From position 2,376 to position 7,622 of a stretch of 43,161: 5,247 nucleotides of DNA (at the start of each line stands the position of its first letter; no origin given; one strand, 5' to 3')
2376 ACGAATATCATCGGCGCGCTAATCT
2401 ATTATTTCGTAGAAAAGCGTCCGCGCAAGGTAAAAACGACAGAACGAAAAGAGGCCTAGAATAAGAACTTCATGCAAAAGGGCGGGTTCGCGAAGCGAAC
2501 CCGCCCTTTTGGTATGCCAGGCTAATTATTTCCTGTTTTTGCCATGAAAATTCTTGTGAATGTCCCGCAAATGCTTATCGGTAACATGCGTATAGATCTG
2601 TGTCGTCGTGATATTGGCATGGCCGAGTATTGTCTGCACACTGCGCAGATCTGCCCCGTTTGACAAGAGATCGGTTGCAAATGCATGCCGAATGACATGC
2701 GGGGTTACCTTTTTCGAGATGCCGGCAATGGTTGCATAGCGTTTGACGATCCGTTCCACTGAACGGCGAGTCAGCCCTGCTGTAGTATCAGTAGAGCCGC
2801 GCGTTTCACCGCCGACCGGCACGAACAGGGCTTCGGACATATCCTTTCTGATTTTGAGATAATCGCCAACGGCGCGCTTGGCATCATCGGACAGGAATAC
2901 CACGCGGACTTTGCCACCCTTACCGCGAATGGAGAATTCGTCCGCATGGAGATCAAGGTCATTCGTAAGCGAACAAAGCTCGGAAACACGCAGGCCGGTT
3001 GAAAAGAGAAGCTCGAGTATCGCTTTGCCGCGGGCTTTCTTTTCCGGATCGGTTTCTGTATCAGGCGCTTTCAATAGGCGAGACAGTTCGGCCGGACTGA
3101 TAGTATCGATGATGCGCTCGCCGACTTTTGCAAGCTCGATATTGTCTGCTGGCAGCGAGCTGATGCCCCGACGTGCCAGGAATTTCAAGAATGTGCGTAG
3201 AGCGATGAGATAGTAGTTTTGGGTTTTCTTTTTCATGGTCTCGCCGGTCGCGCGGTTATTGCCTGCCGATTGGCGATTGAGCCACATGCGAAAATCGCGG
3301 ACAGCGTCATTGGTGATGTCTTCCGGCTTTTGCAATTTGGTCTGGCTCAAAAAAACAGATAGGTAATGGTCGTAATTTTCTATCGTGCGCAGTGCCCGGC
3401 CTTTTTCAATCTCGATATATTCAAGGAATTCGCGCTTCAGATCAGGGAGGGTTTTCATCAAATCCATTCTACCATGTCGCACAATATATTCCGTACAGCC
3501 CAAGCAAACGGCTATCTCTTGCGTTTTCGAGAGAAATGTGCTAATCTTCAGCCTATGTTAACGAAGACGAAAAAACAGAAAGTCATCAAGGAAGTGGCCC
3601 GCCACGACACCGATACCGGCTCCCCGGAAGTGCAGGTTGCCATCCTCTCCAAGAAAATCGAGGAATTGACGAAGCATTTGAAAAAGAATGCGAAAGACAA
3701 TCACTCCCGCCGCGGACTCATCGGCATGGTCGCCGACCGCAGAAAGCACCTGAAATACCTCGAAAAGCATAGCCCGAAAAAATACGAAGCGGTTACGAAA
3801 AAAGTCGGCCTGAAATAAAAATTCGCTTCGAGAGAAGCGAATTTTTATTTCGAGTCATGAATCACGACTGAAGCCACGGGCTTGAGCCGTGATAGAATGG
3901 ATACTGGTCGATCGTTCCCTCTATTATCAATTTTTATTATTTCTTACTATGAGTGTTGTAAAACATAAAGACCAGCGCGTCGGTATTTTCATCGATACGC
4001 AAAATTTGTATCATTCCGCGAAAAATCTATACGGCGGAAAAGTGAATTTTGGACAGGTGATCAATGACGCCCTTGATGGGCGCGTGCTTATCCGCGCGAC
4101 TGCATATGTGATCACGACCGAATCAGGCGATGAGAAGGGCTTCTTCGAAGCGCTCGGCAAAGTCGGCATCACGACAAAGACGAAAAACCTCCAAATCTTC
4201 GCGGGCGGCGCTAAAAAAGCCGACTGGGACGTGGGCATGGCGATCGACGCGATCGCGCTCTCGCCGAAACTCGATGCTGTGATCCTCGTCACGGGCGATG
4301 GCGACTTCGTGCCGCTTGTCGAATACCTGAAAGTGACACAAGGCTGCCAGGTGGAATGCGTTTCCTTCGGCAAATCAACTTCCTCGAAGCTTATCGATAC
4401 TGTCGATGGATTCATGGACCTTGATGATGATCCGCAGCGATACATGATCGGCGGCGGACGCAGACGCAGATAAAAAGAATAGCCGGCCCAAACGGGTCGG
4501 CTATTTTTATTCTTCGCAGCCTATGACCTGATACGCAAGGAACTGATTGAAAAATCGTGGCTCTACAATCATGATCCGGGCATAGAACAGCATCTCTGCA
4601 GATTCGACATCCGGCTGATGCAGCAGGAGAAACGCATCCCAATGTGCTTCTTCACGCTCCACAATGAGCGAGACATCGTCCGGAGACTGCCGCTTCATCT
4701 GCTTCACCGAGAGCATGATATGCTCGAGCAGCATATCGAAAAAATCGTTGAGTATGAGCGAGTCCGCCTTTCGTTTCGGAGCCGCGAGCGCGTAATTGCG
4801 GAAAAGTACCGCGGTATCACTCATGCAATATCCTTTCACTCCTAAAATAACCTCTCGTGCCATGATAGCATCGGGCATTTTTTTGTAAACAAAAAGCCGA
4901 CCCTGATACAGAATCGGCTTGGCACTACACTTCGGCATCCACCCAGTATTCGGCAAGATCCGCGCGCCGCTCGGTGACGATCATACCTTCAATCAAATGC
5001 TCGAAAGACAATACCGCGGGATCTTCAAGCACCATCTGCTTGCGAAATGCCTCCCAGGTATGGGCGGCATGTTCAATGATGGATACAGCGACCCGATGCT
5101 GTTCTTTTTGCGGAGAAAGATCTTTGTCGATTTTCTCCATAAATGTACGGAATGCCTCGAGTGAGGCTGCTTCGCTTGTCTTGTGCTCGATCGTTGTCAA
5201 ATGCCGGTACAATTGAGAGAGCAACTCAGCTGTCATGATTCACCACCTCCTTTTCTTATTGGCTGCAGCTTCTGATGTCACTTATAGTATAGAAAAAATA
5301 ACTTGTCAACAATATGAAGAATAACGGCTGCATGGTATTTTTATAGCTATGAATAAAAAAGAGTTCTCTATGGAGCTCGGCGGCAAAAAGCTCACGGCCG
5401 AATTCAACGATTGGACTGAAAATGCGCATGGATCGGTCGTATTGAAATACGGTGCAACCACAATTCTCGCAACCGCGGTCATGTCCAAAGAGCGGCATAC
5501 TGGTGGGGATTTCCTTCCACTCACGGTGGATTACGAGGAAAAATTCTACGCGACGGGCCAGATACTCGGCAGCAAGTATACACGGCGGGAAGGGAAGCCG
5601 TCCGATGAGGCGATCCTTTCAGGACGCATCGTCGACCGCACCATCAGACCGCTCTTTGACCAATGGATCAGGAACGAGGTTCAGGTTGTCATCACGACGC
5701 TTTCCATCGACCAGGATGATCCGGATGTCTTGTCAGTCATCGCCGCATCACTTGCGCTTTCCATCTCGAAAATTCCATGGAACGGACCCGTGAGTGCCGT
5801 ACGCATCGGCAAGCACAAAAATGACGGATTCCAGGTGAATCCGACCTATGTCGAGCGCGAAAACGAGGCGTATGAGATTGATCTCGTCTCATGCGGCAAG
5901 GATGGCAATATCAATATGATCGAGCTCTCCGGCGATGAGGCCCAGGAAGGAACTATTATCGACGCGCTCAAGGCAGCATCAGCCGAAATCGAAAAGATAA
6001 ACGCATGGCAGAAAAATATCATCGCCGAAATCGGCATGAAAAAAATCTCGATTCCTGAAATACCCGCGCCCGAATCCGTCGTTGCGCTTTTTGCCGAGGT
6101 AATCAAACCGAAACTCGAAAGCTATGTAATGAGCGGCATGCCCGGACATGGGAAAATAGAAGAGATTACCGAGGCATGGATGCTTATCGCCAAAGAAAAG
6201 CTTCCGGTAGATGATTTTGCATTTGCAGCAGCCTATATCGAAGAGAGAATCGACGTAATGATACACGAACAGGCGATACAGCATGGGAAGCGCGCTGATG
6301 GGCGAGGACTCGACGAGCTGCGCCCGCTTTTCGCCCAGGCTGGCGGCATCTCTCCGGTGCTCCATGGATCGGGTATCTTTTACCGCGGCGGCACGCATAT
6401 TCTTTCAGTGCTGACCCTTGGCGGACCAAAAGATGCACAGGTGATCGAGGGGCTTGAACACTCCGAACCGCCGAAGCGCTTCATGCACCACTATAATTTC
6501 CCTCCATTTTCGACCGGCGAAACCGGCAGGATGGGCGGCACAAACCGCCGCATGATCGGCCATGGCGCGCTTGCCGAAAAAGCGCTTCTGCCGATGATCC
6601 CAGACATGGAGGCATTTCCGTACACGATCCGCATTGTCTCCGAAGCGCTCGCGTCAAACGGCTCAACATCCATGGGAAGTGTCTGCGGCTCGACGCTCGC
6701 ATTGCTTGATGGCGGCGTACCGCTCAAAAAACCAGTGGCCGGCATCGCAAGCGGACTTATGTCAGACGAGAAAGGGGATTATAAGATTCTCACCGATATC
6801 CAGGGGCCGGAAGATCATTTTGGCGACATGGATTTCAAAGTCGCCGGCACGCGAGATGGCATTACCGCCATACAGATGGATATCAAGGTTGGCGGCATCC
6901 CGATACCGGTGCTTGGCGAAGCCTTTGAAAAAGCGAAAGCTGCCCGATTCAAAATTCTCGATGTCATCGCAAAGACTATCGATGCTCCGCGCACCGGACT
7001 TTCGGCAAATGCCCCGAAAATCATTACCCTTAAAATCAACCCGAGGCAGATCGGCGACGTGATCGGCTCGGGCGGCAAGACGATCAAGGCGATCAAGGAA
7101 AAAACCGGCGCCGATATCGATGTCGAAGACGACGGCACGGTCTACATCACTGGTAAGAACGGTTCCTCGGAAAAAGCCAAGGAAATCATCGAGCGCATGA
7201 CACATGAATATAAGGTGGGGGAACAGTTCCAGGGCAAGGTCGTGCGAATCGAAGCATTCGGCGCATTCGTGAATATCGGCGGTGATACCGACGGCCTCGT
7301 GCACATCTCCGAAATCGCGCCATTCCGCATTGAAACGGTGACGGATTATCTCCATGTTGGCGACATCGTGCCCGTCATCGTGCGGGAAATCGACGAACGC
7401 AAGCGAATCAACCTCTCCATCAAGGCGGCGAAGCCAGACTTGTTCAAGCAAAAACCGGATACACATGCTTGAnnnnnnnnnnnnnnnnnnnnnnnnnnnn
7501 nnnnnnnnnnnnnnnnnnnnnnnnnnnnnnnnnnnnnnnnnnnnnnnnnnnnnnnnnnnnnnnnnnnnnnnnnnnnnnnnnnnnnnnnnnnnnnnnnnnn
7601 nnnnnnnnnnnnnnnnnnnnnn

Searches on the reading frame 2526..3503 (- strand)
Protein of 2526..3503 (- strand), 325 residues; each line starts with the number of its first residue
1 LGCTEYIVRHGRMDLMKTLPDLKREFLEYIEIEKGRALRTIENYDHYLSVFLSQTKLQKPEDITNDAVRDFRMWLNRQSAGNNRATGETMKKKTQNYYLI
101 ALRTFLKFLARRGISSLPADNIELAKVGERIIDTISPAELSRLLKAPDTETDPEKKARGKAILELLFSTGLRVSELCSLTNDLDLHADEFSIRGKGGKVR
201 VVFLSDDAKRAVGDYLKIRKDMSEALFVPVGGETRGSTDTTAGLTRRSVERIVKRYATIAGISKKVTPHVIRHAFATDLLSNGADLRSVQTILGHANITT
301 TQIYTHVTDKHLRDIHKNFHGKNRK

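Call 11: search_protein_families(library=pfam, proteins=[window:2526-3503:-], max_evalue=0.01)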
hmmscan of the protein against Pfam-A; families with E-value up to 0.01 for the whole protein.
window:2526-3503:- (325 aa): 5 families
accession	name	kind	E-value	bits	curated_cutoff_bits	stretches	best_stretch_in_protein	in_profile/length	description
PF00589.27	Phage_integrase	-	6.5e-41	140.4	27.1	1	135-311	3-172/172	Phage integrase family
PF02899.23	Phage_int_SAM_1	-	6.7e-11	42.8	22.3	1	25-113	3-83/83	Phage integrase, N-terminal SAM-like domain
PF13495.12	Phage_int_SAM_4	-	5.6e-10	39.9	27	1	25-78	4-56/85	Phage integrase, N-terminal SAM-like domain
PF13102.12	Phage_int_SAM_5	-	5.1e-05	24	22.3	1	28-108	8-81/98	Phage integrase SAM-like domain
PF11917.13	DUF3435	-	0.0073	15.7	25.8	1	241-306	170-237/418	Protein of unknown function (DUF3435)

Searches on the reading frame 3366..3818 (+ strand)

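Call 11: search_protein_families(library=pfam, proteins=[window:3366-3818:+], max_evalue=0.01)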
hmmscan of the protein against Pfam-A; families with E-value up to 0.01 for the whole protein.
window:3366-3818:+ (150 aa): 1 family
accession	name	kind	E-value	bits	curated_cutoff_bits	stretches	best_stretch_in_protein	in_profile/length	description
PF00312.27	Ribosomal_S15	-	5.1e-31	107.1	31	1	70-150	1-81/81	Ribosomal protein S15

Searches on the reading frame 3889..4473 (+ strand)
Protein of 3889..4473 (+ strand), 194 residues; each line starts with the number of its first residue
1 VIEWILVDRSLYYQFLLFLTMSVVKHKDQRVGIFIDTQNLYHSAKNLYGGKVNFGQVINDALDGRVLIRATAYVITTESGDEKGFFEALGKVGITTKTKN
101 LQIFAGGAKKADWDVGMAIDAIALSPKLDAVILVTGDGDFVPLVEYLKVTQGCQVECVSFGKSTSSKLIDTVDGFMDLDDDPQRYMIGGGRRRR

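Call 11: search_protein_families(library=pfam, proteins=[window:3889-4473:+], max_evalue=0.01)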
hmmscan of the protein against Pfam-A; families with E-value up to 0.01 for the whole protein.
window:3889-4473:+ (194 aa): 1 family
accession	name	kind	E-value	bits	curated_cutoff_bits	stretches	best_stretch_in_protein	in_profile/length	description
PF01936.24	NYN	-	5.3e-33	115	24.2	1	30-179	1-145/145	NYN domain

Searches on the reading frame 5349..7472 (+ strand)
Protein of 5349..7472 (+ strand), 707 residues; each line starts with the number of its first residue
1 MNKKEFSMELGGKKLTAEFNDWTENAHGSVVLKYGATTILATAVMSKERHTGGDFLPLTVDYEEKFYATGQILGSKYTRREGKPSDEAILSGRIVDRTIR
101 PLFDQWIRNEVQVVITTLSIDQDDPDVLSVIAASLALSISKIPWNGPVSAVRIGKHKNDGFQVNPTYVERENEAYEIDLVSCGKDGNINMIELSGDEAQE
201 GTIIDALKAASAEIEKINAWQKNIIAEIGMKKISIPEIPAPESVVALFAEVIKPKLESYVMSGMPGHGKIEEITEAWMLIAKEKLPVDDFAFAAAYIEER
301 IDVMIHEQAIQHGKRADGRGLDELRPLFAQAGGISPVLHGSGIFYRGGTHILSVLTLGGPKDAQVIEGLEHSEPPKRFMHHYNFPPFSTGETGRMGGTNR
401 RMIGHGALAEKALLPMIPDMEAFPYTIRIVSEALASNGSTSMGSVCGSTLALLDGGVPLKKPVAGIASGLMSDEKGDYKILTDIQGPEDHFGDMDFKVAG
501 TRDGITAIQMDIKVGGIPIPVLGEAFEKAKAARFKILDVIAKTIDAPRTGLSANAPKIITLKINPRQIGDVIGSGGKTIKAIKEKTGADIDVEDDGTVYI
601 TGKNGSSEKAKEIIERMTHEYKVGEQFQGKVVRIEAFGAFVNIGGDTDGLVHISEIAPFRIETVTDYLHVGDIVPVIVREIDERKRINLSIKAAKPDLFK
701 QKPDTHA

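Call 11: search_protein_families(library=pfam, proteins=[window:5349-7472:+], max_evalue=0.01)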
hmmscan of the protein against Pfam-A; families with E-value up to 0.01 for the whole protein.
window:5349-7472:+ (707 aa): 7 families
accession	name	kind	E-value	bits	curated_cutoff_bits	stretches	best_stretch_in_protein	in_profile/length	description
PF01138.27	RNase_PH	-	7.3e-47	159.5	25.5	2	13-143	3-130/130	3' exoribonuclease family, domain 1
PF00575.29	S1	-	1.9e-16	60.6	22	1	621-692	2-74/74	S1 RNA binding domain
PF00013.35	KH_1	-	2.4e-13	50.1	21.5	1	559-615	2-65/66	KH domain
PF03725.20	RNase_PH_C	-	4.7e-11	42.9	20.8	2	146-212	1-66/67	3' exoribonuclease family, domain 2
PF13083.13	KH_KhpA-B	-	0.00018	21.8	32.1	1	556-583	28-55/73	KhpA/KhpB, KH domain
PF07650.23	KH_2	-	0.00046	20.4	22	1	557-600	25-68/78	KH domain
PF22675.2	KH-I_KHDC4-BBP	-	0.0015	18.8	30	1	568-608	8-48/76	KHDC4/BBP-like, KH-domain type I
